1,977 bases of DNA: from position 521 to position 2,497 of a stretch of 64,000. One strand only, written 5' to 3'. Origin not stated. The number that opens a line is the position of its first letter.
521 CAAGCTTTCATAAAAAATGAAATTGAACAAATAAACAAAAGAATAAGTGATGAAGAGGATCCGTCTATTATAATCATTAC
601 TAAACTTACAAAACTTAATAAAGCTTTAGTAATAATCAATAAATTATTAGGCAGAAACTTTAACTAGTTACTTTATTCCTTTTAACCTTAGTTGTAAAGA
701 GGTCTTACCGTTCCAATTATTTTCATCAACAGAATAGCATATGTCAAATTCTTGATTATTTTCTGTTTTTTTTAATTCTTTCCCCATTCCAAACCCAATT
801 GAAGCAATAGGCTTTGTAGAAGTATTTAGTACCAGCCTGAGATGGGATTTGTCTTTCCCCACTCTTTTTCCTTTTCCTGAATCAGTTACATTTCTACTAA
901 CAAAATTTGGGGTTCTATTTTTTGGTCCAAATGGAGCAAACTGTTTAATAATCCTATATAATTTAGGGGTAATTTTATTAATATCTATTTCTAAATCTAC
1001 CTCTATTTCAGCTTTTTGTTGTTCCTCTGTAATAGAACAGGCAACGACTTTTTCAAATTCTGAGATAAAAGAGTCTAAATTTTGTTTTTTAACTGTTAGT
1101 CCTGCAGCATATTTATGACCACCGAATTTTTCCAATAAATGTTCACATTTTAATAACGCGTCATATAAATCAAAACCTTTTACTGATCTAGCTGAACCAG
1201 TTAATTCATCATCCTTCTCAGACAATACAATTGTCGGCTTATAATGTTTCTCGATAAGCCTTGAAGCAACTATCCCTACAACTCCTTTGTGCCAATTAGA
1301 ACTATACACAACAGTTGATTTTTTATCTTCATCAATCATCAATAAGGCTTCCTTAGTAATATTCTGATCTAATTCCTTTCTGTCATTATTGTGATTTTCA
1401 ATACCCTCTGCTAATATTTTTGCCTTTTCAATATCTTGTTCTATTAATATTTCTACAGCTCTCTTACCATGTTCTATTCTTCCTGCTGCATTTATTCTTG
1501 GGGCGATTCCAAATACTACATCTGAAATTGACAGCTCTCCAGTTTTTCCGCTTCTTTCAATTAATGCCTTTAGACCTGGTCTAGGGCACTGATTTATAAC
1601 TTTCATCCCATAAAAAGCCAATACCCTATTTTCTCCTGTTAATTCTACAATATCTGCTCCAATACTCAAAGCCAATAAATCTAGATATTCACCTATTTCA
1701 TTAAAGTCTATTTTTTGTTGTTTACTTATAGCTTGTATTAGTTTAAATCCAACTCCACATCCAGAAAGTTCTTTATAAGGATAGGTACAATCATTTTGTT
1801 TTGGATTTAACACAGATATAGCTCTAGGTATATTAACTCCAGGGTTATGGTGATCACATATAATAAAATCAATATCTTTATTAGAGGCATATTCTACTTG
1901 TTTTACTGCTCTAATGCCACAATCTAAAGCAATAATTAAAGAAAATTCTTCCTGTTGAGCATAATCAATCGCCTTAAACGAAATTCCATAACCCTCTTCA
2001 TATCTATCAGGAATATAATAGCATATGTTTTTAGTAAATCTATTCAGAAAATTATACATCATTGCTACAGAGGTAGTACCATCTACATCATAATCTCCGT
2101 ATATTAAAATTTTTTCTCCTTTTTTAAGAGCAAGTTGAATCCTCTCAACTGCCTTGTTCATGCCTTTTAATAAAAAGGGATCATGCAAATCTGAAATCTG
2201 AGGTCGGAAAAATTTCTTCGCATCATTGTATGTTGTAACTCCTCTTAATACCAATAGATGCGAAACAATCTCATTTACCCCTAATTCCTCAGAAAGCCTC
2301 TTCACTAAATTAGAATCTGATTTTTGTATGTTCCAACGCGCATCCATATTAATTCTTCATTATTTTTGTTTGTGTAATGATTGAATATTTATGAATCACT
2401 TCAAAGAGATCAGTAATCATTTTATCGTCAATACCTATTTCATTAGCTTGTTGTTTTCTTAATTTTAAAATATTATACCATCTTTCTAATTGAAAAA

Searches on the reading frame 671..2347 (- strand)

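Call 64: search_protein_families(library=ncbifam, proteins=[window:671-2347:-], max_evalue=0.00001)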
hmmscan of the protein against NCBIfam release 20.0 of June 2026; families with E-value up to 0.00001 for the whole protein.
window:671-2347:- (559 aa): 5 families
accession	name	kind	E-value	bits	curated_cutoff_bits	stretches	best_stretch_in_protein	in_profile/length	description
TIGR00644.1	recJ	equivalog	6.1e-169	562.8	396.9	1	25-556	2-544/546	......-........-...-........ exonuclease RecJ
NF008290.0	PRK11070.1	equivalog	5.3e-101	338.9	900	1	15-556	15-572/577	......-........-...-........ exonuclease RecJ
NF053576.1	RecJ_archaeal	equivalog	2.7e-27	95.7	360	2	285-436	290-450/452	RecJ family nuclease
NF053575.1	GAN_nuclease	exception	8.9e-16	57.5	850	1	283-435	300-464/467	GINS-associated RecJ family nuclease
NF040701.1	RecJ_Meth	equivalog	8.8e-15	54.4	550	1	75-215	5-136/449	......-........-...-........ exonuclease RecJ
